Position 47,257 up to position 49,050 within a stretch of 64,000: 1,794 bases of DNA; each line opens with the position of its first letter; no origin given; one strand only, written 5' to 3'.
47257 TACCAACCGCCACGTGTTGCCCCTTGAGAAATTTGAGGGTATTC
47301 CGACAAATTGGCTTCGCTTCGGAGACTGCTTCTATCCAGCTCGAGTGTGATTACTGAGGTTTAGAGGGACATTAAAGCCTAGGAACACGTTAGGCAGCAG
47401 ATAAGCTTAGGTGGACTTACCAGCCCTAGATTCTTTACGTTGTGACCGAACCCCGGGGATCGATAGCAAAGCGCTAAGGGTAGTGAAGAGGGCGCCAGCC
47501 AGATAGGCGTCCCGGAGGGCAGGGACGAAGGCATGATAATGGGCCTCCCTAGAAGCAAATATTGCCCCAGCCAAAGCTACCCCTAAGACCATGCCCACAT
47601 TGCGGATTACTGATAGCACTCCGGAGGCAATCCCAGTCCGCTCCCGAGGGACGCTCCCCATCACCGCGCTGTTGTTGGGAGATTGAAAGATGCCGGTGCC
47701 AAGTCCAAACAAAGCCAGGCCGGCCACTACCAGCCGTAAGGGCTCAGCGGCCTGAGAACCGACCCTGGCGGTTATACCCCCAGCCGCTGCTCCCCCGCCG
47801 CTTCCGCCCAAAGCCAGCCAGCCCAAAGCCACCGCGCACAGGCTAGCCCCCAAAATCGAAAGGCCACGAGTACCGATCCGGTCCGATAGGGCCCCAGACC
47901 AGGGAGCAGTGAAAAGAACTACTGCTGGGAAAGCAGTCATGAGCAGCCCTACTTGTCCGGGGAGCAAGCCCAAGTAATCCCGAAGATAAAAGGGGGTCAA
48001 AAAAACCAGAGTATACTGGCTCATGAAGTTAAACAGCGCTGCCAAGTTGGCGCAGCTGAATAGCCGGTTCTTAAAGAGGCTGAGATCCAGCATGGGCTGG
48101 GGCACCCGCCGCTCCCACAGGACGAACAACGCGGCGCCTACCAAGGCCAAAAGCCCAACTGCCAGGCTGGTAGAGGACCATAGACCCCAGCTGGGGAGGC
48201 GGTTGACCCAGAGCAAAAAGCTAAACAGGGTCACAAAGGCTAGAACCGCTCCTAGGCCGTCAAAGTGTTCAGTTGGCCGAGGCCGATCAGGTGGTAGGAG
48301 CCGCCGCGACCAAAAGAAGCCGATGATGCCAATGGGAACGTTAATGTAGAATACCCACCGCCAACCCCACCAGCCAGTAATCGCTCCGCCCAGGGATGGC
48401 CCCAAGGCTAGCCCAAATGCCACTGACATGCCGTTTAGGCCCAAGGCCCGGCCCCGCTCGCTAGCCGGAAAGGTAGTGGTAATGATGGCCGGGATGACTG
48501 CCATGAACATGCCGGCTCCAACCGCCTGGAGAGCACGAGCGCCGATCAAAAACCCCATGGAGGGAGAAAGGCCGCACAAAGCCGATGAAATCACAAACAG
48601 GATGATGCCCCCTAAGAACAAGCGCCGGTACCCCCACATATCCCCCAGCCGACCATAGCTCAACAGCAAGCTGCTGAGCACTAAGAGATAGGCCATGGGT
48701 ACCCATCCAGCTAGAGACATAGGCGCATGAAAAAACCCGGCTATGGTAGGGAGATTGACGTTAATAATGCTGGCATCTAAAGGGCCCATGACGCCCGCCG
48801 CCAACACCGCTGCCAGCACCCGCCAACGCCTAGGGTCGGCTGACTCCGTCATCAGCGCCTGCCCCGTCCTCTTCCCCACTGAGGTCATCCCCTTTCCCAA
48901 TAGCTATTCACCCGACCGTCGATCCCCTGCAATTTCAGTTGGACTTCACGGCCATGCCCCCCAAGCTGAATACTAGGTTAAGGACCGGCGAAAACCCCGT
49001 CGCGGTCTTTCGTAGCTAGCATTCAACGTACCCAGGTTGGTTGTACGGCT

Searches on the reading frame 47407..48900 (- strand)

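Call 12: search_protein_families(library=pfam, proteins=[window:47407-48900:-], max_evalue=0.00001)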
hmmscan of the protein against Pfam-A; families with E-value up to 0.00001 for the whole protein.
window:47407-48900:- (497 aa): 2 families
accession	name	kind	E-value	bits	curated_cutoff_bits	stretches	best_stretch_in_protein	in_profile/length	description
PF07690.21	MFS_1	-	1.5e-52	179.1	33.4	2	34-254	3-250/347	Major Facilitator Superfamily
PF00083.30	Sugar_tr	-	3.9e-12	46.2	22.3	1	65-198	49-188/452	Sugar (and other) transporter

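Call 47: search_protein_families(library=pfam, proteins=[window:47407-48900:-], max_evalue=0.0001)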
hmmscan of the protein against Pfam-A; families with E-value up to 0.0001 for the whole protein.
window:47407-48900:- (497 aa): 3 families
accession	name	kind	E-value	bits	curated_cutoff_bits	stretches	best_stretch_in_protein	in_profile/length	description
PF07690.21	MFS_1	-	1.5e-52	179.1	33.4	2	34-254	3-250/347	Major Facilitator Superfamily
PF00083.30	Sugar_tr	-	3.9e-12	46.2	22.3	1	65-198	49-188/452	Sugar (and other) transporter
PF12832.13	MFS_1_like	-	2.9e-05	23.7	25.2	0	78-185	263-372/373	MFS_1 like family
